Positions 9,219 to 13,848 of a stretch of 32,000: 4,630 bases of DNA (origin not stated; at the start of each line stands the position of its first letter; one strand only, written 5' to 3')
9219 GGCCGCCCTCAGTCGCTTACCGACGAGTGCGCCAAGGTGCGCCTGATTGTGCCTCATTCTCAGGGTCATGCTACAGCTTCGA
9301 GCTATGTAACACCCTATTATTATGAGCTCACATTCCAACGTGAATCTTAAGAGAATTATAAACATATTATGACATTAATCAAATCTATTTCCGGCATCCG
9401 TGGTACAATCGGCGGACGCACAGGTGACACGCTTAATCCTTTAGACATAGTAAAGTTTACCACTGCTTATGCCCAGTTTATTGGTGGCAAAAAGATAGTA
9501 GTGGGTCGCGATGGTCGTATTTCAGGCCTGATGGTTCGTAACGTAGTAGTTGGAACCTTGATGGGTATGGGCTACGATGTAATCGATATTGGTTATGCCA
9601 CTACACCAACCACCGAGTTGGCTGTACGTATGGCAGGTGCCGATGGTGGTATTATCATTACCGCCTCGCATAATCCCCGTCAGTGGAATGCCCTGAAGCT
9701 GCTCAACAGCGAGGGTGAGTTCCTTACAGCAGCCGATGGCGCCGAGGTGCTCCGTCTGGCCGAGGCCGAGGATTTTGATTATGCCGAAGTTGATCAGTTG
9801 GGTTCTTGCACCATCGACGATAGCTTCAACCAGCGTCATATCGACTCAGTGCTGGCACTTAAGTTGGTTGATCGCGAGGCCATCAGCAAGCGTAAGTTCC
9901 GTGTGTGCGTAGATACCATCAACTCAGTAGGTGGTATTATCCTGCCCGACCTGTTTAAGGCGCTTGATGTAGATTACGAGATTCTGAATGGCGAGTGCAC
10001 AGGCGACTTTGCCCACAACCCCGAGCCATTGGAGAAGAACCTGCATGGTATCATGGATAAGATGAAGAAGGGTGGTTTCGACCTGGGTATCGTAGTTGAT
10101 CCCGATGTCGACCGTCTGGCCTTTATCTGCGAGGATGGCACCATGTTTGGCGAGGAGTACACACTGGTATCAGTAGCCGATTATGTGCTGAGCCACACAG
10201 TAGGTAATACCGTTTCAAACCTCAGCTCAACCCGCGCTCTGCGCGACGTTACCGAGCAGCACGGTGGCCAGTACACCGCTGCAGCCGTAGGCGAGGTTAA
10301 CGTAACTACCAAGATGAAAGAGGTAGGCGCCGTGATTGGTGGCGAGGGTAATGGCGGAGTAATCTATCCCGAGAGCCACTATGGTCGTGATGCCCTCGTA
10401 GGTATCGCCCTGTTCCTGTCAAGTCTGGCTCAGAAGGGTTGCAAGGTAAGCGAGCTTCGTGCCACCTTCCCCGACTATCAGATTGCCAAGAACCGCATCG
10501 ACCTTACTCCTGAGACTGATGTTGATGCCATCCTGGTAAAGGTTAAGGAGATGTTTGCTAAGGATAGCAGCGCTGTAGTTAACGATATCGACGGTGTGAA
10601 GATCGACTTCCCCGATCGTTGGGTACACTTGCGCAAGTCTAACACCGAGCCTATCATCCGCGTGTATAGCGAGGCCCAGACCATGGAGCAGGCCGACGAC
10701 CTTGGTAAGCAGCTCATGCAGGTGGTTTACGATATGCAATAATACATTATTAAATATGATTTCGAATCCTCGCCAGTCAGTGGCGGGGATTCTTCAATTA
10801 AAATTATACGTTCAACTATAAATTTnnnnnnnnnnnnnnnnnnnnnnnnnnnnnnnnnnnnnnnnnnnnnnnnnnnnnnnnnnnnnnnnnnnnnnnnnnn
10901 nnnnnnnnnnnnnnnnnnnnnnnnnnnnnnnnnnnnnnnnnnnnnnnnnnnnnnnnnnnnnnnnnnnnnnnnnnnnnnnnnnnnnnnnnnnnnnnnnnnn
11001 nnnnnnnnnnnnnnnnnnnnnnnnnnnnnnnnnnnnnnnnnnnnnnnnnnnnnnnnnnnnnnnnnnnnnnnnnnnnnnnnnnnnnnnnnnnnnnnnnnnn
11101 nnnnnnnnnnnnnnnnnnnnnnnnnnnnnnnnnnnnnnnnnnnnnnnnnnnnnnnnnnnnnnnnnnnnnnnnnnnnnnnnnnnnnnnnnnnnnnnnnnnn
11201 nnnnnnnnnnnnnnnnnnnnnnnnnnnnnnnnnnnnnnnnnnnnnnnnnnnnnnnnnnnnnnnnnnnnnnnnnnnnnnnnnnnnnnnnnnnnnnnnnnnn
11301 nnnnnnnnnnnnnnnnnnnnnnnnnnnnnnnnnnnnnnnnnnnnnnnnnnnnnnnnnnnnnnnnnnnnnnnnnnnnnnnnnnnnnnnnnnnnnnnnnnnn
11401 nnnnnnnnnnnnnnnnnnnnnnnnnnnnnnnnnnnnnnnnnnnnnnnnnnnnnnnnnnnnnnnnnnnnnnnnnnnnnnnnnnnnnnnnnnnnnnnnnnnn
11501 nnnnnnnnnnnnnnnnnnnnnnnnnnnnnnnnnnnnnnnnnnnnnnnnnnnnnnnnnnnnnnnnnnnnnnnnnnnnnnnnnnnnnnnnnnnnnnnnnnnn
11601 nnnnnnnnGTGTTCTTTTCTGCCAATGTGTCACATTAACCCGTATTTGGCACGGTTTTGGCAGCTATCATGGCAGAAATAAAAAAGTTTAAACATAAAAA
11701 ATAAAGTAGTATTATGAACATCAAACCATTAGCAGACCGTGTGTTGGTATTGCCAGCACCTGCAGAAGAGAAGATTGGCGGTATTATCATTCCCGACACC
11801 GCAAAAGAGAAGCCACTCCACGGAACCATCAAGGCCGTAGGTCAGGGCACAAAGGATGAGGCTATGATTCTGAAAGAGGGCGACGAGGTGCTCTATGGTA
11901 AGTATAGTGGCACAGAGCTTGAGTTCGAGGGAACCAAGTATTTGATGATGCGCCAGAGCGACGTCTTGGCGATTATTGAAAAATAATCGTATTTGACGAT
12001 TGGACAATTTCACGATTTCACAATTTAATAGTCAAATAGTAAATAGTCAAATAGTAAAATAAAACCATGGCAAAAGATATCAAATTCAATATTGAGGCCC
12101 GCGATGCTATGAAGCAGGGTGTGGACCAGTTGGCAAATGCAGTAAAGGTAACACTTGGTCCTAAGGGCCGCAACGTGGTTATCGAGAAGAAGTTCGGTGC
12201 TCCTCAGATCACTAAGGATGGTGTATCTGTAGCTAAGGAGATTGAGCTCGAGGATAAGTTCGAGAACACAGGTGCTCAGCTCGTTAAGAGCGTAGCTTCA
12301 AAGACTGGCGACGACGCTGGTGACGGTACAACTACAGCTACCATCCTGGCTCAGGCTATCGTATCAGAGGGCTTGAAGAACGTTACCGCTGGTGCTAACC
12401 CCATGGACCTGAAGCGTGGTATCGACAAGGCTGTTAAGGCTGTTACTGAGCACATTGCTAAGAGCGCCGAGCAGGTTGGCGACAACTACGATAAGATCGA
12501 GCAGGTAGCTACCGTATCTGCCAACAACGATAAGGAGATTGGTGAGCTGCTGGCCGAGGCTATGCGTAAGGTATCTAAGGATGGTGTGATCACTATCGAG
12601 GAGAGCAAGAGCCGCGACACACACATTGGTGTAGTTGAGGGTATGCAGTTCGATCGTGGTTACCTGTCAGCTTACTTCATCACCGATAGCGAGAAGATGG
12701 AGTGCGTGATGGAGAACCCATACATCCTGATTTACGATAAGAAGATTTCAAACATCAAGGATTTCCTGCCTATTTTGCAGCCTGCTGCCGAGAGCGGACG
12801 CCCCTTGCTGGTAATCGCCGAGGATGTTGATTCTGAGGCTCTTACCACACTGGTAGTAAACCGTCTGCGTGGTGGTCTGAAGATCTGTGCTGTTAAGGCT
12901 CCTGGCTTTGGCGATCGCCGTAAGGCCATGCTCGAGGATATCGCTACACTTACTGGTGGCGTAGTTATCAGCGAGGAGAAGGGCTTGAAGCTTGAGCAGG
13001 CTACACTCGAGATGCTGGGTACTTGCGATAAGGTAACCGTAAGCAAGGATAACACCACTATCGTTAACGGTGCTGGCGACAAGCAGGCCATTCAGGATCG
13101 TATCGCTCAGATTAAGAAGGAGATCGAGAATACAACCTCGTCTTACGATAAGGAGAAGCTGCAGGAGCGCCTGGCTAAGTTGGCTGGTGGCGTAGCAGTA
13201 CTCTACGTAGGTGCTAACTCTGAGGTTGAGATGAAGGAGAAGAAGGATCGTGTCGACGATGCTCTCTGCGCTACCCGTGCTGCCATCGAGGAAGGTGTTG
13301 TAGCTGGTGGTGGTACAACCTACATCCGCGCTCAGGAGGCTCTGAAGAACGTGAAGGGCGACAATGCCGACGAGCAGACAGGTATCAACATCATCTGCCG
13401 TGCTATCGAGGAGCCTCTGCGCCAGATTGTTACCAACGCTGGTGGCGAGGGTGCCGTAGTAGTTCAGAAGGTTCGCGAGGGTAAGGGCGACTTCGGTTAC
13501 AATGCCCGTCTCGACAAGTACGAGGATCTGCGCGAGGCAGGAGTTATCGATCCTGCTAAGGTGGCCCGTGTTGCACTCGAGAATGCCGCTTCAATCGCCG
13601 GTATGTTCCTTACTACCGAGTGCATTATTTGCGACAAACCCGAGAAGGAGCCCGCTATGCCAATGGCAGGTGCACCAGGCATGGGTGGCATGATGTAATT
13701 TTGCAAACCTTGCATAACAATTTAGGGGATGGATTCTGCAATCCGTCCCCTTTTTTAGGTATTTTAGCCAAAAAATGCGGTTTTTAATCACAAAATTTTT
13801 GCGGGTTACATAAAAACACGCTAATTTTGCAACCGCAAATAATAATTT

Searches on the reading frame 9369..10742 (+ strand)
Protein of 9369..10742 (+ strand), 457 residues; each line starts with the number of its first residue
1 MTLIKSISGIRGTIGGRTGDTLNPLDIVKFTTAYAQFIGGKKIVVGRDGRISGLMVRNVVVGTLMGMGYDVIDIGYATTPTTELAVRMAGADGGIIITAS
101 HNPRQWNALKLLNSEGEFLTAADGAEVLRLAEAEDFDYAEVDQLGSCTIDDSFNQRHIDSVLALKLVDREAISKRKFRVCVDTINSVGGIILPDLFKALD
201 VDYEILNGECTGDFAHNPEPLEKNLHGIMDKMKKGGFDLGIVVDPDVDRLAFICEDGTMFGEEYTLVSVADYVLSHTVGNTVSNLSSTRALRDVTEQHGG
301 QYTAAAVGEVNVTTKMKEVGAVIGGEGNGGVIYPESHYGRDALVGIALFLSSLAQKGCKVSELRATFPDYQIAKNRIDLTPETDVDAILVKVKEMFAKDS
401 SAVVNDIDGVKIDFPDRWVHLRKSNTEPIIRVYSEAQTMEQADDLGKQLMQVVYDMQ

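Call 12: search_protein_families(library=pfam, proteins=[window:9369-10742:+], max_evalue=0.00001)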
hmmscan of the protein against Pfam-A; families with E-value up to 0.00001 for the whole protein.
window:9369-10742:+ (457 aa): 4 families
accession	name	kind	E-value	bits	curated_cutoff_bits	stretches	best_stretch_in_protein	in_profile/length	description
PF02878.22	PGM_PMM_I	-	6.5e-29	100.8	22.5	1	8-136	7-136/138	Phosphoglucomutase/phosphomannomutase, alpha/beta/alpha domain I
PF02879.22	PGM_PMM_II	-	2.1e-19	70.4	29.3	1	165-257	9-103/103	Phosphoglucomutase/phosphomannomutase, alpha/beta/alpha domain II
PF02880.22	PGM_PMM_III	-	5.5e-19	68.8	20.7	1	264-368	4-113/115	Phosphoglucomutase/phosphomannomutase, alpha/beta/alpha domain III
PF00408.26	PGM_PMM_IV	-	2.8e-09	37.3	23.1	1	390-449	4-65/68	Phosphoglucomutase/phosphomannomutase, C-terminal domain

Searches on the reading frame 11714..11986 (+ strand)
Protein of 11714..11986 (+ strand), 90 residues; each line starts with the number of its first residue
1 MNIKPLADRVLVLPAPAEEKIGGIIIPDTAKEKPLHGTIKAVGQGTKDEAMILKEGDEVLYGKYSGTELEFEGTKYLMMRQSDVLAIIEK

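Call 12: search_protein_families(library=pfam, proteins=[window:11714-11986:+], max_evalue=0.00001)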
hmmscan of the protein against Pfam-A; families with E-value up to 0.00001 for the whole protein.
window:11714-11986:+ (90 aa): 1 family
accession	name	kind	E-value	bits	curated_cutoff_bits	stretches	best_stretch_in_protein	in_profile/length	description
PF00166.26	Cpn10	-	3.4e-27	94.7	21.1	1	2-88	1-93/93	Chaperonin 10 Kd subunit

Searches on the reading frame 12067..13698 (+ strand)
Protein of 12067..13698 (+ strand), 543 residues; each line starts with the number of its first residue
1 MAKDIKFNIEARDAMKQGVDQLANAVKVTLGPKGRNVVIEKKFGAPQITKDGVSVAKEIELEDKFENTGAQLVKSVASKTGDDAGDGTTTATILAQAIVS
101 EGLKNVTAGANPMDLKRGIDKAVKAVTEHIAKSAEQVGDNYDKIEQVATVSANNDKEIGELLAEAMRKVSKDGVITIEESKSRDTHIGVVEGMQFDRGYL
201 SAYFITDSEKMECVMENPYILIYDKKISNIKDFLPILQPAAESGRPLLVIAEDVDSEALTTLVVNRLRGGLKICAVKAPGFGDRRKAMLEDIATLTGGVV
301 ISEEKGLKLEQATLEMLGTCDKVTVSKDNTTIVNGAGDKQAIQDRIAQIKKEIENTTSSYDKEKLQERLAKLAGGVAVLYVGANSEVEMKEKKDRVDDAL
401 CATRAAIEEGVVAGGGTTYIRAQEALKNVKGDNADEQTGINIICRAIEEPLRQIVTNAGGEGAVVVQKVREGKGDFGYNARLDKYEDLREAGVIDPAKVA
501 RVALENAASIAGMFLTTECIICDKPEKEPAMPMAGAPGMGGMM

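Call 12: search_protein_families(library=pfam, proteins=[window:12067-13698:+], max_evalue=0.00001)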
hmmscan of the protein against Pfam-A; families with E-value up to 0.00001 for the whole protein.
window:12067-13698:+ (543 aa): 1 family
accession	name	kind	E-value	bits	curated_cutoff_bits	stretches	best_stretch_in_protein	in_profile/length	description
PF00118.29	Cpn60_TCP1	-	1.9e-77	261.5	34.3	1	22-524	1-489/490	TCP-1/cpn60 chaperonin family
